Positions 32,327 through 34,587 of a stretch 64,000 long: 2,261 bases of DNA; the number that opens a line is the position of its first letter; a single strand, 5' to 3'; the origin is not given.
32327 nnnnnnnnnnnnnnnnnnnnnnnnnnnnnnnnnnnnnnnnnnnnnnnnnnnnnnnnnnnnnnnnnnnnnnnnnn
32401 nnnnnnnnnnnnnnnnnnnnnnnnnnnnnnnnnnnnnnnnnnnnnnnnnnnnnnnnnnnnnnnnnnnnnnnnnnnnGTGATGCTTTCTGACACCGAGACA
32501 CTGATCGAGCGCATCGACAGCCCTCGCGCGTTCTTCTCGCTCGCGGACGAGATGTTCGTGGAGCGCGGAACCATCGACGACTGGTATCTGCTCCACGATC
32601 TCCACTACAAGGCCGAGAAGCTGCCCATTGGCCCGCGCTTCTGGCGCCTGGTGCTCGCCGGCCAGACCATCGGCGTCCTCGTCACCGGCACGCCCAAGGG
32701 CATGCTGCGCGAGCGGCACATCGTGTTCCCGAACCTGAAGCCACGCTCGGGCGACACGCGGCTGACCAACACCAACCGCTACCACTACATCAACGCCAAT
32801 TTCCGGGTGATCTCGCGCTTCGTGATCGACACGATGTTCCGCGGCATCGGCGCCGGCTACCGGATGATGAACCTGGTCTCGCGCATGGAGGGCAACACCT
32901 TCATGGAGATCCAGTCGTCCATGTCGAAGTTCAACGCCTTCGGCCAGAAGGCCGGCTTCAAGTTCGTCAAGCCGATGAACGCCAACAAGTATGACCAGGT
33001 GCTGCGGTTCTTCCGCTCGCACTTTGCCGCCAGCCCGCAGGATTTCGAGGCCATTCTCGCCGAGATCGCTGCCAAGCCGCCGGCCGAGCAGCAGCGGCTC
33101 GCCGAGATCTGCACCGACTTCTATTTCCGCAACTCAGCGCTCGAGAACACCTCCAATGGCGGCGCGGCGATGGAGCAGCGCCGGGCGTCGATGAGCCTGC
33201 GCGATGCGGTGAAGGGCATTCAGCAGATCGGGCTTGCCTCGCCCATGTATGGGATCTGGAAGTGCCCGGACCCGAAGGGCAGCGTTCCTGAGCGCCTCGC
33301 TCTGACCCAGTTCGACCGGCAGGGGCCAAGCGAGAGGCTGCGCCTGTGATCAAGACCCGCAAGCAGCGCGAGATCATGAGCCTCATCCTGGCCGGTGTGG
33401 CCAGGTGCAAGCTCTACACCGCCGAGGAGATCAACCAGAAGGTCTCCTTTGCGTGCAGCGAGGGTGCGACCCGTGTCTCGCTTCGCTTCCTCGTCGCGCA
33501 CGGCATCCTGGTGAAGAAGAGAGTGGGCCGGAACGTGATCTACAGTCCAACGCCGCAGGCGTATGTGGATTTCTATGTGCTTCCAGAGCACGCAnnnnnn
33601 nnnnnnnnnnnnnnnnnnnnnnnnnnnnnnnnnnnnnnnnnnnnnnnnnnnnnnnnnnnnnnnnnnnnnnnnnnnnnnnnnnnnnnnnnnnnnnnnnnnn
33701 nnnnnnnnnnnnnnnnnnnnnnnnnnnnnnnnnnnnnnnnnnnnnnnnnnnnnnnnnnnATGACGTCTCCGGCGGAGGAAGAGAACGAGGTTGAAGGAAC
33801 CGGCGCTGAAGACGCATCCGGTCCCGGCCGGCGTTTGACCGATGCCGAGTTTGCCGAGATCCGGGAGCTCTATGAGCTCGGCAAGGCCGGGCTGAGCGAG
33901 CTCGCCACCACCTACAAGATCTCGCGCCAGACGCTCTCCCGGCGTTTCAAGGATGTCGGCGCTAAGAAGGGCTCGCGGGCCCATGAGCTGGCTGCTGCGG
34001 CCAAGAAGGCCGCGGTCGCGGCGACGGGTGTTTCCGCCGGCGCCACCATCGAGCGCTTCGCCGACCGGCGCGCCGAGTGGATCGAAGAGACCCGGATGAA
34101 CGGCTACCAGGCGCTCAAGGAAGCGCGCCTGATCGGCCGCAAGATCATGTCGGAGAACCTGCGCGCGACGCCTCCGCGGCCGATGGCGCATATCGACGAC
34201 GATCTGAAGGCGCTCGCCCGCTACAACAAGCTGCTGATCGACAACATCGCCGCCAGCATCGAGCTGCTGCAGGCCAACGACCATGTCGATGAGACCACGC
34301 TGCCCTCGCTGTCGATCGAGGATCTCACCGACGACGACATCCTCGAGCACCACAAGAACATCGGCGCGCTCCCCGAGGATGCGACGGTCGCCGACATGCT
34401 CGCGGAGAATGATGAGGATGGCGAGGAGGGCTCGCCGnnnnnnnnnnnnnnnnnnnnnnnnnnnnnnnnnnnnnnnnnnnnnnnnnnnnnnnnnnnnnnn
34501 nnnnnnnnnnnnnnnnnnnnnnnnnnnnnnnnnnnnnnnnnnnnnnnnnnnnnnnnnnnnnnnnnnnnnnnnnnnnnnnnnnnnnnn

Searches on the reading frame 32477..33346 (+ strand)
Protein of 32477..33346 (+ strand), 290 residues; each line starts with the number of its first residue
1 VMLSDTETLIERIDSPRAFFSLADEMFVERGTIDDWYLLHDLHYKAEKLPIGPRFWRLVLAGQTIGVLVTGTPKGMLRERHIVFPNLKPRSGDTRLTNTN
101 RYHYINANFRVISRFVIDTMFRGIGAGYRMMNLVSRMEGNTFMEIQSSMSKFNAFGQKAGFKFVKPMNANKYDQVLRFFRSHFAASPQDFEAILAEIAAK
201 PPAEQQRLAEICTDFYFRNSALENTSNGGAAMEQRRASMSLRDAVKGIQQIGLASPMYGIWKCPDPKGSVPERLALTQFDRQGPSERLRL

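Call 4: search_protein_families(library=pfam, proteins=[window:32477-33346:+], max_evalue=0.1)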
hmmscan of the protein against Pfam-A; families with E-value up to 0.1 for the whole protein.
window:32477-33346:+ (290 aa): 0 families

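Call 5: search_protein_families(library=phrogs, proteins=[window:32477-33346:+], max_evalue=0.01)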
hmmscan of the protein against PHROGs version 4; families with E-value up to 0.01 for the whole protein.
window:32477-33346:+ (290 aa): 1 family
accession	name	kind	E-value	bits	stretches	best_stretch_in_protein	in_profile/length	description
phrog_886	-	moron, auxiliary metabolic gene and host takeover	3.5e-109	365.6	1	7-289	6-290/295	ABC transporter ATP-binding subunit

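Call 41: search_protein_families(library=ncbifam, proteins=[window:32477-33346:+], max_evalue=0.01)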
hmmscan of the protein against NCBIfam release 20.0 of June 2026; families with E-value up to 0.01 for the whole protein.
window:32477-33346:+ (290 aa): 0 families

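Call 42: search_solved_structures(query=window:32477-33346:+, max_evalue=1)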
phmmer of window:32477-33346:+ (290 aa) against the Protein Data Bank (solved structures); distinct sequences matched with E-value up to 1: 0.

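Call 53: find_homologous_proteins(query=window:32477-33346:+, max_evalue=0.00001)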
Query window:32477-33346:+ (290 aa): 456 proteins with E <= 0.00001 among 2196 candidates; the best 120 are listed.
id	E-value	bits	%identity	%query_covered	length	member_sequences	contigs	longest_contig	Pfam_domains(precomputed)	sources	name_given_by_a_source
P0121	9.3e-193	657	100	100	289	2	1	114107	-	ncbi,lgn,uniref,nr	ncbi:hypothetical protein SAMN05660859_0066 [Ancylobacter rudongensis]|uniref:Uncharacterized protei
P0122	8.3e-164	562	84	100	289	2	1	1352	-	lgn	-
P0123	3.4e-162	556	83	100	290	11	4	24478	-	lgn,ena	-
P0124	1.1e-160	551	83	99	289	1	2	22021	-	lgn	-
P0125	7.3e-160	549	82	99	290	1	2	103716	-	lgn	-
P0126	1.9e-159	547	83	100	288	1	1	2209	-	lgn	-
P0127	1.6e-158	544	83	99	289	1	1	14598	-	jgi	jgi:hypothetical protein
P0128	1.6e-158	544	82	100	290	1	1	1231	-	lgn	-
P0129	2.7e-158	544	82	99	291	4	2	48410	-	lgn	-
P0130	1.3e-156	538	81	100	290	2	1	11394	-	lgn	-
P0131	5.4e-156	536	81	100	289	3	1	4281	-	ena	-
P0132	7.1e-156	536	82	99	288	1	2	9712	-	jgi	-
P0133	7.4e-156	536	81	99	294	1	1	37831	-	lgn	-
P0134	8.3e-156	535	82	99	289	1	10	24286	-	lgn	-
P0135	9.2e-156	535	82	99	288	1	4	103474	-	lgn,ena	-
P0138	1.3e-153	528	79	100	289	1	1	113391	-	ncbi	-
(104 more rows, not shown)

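Call 54: find_encoding_contigs(protein=P0125, flank=5000, max_places=2)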
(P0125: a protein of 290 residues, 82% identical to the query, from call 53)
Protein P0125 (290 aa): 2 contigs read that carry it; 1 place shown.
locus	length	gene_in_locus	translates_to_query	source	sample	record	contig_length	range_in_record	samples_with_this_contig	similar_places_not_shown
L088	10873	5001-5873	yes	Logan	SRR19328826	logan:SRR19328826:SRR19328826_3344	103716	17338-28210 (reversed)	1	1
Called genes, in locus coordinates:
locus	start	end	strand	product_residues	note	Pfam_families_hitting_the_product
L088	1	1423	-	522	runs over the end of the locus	PF04851:ResIII, PF00271:Helicase_C (weak)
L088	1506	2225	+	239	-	PF02195:ParB_N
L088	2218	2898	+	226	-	PF02195:ParB_N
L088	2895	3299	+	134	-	-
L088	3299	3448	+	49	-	-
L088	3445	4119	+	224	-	PF00005:ABC_tran (weak), PF20720:nSTAND3 (faint)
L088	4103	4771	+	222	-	-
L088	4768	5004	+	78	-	-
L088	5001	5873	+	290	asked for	-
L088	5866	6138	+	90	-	-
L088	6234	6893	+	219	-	-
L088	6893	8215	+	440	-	PF04466:Terminase_3, PF03237:Terminase_6N (weak)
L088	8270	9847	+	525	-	-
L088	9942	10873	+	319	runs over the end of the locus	PF20356:DUF6651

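Call 55: find_encoding_contigs(protein=P0138, flank=5000, max_places=2)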
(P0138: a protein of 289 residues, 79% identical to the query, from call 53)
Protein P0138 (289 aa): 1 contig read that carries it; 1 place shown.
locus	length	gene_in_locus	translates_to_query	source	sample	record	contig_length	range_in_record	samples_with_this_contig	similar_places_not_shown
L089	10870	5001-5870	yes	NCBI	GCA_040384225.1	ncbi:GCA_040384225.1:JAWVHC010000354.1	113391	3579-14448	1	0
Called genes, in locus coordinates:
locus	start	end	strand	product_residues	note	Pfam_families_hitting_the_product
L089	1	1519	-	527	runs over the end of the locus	PF00270:DEAD (faint), PF04851:ResIII, PF00271:Helicase_C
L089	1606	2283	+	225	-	PF02195:ParB_N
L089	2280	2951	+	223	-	PF02195:ParB_N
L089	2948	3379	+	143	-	-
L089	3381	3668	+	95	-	-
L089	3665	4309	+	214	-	PF00005:ABC_tran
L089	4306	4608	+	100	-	-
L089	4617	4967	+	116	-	-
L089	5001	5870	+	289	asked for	-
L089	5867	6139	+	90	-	-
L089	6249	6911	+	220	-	-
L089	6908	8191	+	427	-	PF04466:Terminase_3 (faint), PF03237:Terminase_6N (weak)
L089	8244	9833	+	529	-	-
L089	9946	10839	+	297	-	PF20356:DUF6651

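Call 57: search_protein_families(library=pfam, proteins=[L088:4103-4768:+, L088:4768-5001:+, L089:4306-4605:+, L089:4617-4964:+, L089:3381-3665:+, L088:3299-3445:+], max_evalue=0.05)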
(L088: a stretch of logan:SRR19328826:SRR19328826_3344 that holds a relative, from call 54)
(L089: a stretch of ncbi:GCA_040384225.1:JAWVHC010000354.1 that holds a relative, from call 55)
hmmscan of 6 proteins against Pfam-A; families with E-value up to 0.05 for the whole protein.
L088:4103-4768:+ (222 aa): 0 families

L088:4768-5001:+ (78 aa): 0 families

L089:4306-4605:+ (100 aa): 0 families

L089:4617-4964:+ (116 aa): 0 families

L089:3381-3665:+ (95 aa): 0 families

L088:3299-3445:+ (49 aa): 0 families

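Call 58: search_protein_families(library=phrogs, proteins=[L088:4103-4768:+, L088:4768-5001:+, L089:4306-4605:+, L089:4617-4964:+, L089:3381-3665:+], max_evalue=0.001)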
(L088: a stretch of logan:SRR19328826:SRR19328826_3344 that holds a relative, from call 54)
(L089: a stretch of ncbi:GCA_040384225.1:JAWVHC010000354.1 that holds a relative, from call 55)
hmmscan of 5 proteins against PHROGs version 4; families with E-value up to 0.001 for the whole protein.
L088:4103-4768:+ (222 aa): 8 families
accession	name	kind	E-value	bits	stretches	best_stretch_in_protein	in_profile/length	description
phrog_374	-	DNA, RNA and nucleotide metabolism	9.2e-70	237.1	1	1-205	191-398/617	HNH endonuclease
phrog_3377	-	DNA, RNA and nucleotide metabolism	6.2e-51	174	1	72-212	6-146/196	HNH endonuclease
phrog_8790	-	DNA, RNA and nucleotide metabolism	2.1e-33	117.3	1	63-169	8-112/241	restriction endonuclease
phrog_2081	-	DNA, RNA and nucleotide metabolism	8.9e-29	101.9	1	31-189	52-232/433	HNH endonuclease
phrog_953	-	DNA, RNA and nucleotide metabolism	8.6e-16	59.2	1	70-156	214-301/420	HNH endonuclease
phrog_28742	-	unknown function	1.1e-05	26.7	1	87-164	30-109/165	-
phrog_22195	-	unknown function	0.00011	23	1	7-73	10-73/148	-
phrog_1065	-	unknown function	0.00028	21.8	1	172-209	106-144/192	-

L088:4768-5001:+ (78 aa): 1 family
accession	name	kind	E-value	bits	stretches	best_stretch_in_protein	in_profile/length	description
phrog_10299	-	unknown function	1.9e-24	86.4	1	1-56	1-53/53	-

L089:4306-4605:+ (100 aa): 5 families
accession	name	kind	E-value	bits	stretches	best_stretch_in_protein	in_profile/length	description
phrog_419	-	unknown function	3.3e-19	70.4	1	1-99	42-123/300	-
phrog_1810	-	unknown function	6.8e-15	56.5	1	4-99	11-92/166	-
phrog_4502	-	unknown function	9.7e-07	29.9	1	65-99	52-86/190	-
phrog_19511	-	unknown function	0.00012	23.1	1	59-97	48-86/155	-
phrog_33170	-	unknown function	0.00063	20.9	0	5-96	21-118/124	-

L089:4617-4964:+ (116 aa): 2 families
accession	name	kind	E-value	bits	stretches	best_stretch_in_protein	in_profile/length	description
phrog_1238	-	moron, auxiliary metabolic gene and host takeover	3.6e-07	30.9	1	4-99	25-117/155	phosphoheptose isomerase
phrog_415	-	other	2.9e-05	24.9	1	2-64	22-94/218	polynucleotide kinase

L089:3381-3665:+ (95 aa): 2 families
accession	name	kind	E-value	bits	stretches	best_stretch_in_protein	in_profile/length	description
phrog_34682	-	lysis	1.8e-06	29.4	1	32-91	4-60/65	holin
phrog_29088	-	unknown function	1.1e-05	26.6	1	31-94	60-129/143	-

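Call 73: predict_structure(alignment_id=A2)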
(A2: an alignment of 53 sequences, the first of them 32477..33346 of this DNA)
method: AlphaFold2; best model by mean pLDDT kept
length: 290 residues; sequences in the alignment: 53
mean_pLDDT: 84.2   pTM: 0.71
mean pLDDT of the five models: 84.2, 82.6, 76.9, 76.5, 72.3
residues with pLDDT >= 90: 120; 70-90: 124; 50-70: 44; < 50: 2
segments of 3 or more residues with pLDDT < 50: none
pLDDT, mean of each block of 10 residues (from residue 1): 60 68 92 93 75 94 94 83 81 83 91 86 80 94 77 77 71 87 89 93 95 90 67 83 89 76 93 93 87
secondary structure, 60 per line:
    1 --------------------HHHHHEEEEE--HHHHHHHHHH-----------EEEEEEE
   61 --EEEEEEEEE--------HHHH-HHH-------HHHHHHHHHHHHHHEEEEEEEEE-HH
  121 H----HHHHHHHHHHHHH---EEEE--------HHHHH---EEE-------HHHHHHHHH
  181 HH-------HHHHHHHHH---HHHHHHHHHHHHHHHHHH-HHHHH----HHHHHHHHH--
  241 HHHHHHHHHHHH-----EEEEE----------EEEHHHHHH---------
elements in order: H21-25 E26-30 H33-42 E54-60 E63-71 H80-83 H95-108 E109-117 H126-138 E142-145 H154-158 E162-164 H172-182 H190-198 H202-219 H221-225 H230-238 H241-252 E258-262 E273-275 H276-281

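Call 76: fold_search(model_id=the predicted structure, library=pdb)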
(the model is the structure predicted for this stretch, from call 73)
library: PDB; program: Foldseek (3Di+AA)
matches with E <= 10: 668; with E <= 0.001: 6
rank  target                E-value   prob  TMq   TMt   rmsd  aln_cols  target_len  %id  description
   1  9b0e_A                5.3e-04  0.97  0.30  0.13  13.8       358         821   11  Cryo-EM Structure of E.coli produced recombinant N-acetyltransferase 10 (NAT10) in complex with cytidine-amide-CoA bis (released 2024-09-11)
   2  7ciu_A                6.0e-04  1.00  0.29  0.39   9.3       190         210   13  Crystal Structure of Agmatine N-Acetyltransferase mutant S171A apo form (released 2021-07-21)
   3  9j3c_A                6.7e-04  0.98  0.32  0.14  12.6       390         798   12  Cryo-EM structure of NAT10 with Co-enzyme A (released 2025-04-23)
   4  5k9n_A                8.6e-04  1.00  0.29  0.38   9.0       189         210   15  Structural and Mechanistic Analysis of Drosophila melanogaster Polyamine N acetyltransferase, an enzyme that Catalyzes (released 2017-06-07)
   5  2zpa_B                8.6e-04  0.99  0.31  0.15  14.7       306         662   13  Crystal Structure of tRNA(Met) Cytidine Acetyltransferase (released 2009-04-07)
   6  9b0i_A                9.1e-04  0.94  0.29  0.13  13.7       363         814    9  Cryo-EM Structure of Sf9 produced recombinant N-acetyltransferase 10 (NAT10) in complex with cytidine-amide-CoA bisubs (released 2024-09-11)
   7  8wmb                  1.0e-03  0.99  0.22  0.29  10.5       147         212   16  Crystal Structure of Drosophila melanogaster D46A Dopamine N-Acetyltransferase in Complex with Acetyl-CoA (released 2024-10-02)
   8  5jpq_j                1.1e-03  0.99  0.24  0.12   8.9       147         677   13  Cryo-EM structure of the 90S pre-ribosome (released 2016-07-27)
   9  7ciw                  1.3e-03  1.00  0.23  0.31   9.4       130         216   16  Crystal Structure of Agmatine N-Acetyltransferase mutant S171A in complex with Ac-Agm and CoA (released 2021-07-21)
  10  5jq4_B                1.5e-03  1.00  0.33  0.61   4.2       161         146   11  Structure of a GNAT acetyltransferase SACOL1063 from Staphylococcus aureus (released 2016-06-29)
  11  8iyo_A                1.5e-03  1.00  0.25  0.42   3.1       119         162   18  Crystal structure of a protein acetyltransferase, HP0935, acetyl-CoA bound form (released 2024-04-10)
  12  8iyo_D                1.6e-03  1.00  0.25  0.41   6.2       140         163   16  Crystal structure of a protein acetyltransferase, HP0935, acetyl-CoA bound form (released 2024-04-10)
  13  8iym_B                1.8e-03  1.00  0.30  0.52   5.0       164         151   14  Crystal structure of a protein acetyltransferase, HP0935 (released 2024-04-10)
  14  7ciu_B                1.8e-03  1.00  0.23  0.31   9.1       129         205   17  Crystal Structure of Agmatine N-Acetyltransferase mutant S171A apo form (released 2021-07-21)
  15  1yvk_A                2.1e-03  1.00  0.28  0.50   8.3       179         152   13  Crystal Structure of the Bacillis subtilis Acetyltransferase in complex with CoA, Northeast Structural Genomics Target (released 2005-02-22)
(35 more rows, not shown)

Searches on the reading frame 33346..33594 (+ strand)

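Call 4: search_protein_families(library=pfam, proteins=[window:33346-33594:+], max_evalue=0.1)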
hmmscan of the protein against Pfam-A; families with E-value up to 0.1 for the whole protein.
window:33346-33594:+ (83 aa): 3 families
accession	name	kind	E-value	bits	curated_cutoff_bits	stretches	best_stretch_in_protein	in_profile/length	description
PF08100.18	Dimerisation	-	0.00055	20.1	25.6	1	23-72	40-87/93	O-methyltransferase dimerisation domain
PF07848.18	PaaX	-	0.0014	19.3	24.8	1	34-67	32-65/70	PaaX-like protein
PF03965.22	Penicillinase_R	-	0.013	16.3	22.6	1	7-69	5-65/115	Penicillinase repressor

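Call 5: search_protein_families(library=phrogs, proteins=[window:33346-33594:+], max_evalue=0.01)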
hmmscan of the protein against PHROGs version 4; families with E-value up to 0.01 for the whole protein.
window:33346-33594:+ (83 aa): 1 family
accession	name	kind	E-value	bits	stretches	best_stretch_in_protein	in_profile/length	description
phrog_900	-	unknown function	1.4e-06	29.4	1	4-59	4-59/88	-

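Call 41: search_protein_families(library=ncbifam, proteins=[window:33346-33594:+], max_evalue=0.01)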
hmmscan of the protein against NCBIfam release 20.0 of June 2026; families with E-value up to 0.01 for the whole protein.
window:33346-33594:+ (83 aa): 0 families

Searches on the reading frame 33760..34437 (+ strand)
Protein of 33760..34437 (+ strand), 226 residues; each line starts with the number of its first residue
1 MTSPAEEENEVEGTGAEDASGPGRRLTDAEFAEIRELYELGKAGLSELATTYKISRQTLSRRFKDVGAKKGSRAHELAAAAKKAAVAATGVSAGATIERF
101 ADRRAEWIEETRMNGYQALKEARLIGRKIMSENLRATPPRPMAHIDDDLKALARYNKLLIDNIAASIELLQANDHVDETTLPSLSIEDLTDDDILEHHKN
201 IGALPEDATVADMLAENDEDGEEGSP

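Call 4: search_protein_families(library=pfam, proteins=[window:33760-34437:+], max_evalue=0.1)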
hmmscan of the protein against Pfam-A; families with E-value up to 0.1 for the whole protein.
window:33760-34437:+ (226 aa): 4 families
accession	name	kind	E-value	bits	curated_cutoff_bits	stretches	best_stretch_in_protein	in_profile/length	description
PF02796.21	HTH_7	-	0.0064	17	23.8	1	26-61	6-40/45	Helix-turn-helix domain of resolvase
PF01047.28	MarR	-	0.015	15.7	24.6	1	26-62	1-37/59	MarR family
PF23125.1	Xre-MbcA-ParS_M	-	0.084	13.1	27.8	0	43-75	2-38/51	Antitoxin Xre/MbcA/ParS-like, middle domain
PF13936.12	HTH_38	-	0.094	12.9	27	0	23-61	2-39/44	Helix-turn-helix domain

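Call 5: search_protein_families(library=phrogs, proteins=[window:33760-34437:+], max_evalue=0.01)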
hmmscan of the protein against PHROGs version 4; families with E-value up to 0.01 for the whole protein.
window:33760-34437:+ (226 aa): 2 families
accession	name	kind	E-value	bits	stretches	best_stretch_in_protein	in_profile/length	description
phrog_867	-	DNA, RNA and nucleotide metabolism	9.7e-40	137.8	1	24-221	10-201/220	DNA binding domain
phrog_664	-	DNA, RNA and nucleotide metabolism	5.6e-05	24.1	1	3-89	65-147/210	DNA binding protein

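Call 41: search_protein_families(library=ncbifam, proteins=[window:33760-34437:+], max_evalue=0.01)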
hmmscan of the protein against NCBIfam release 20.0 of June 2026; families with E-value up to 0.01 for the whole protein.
window:33760-34437:+ (226 aa): 0 families
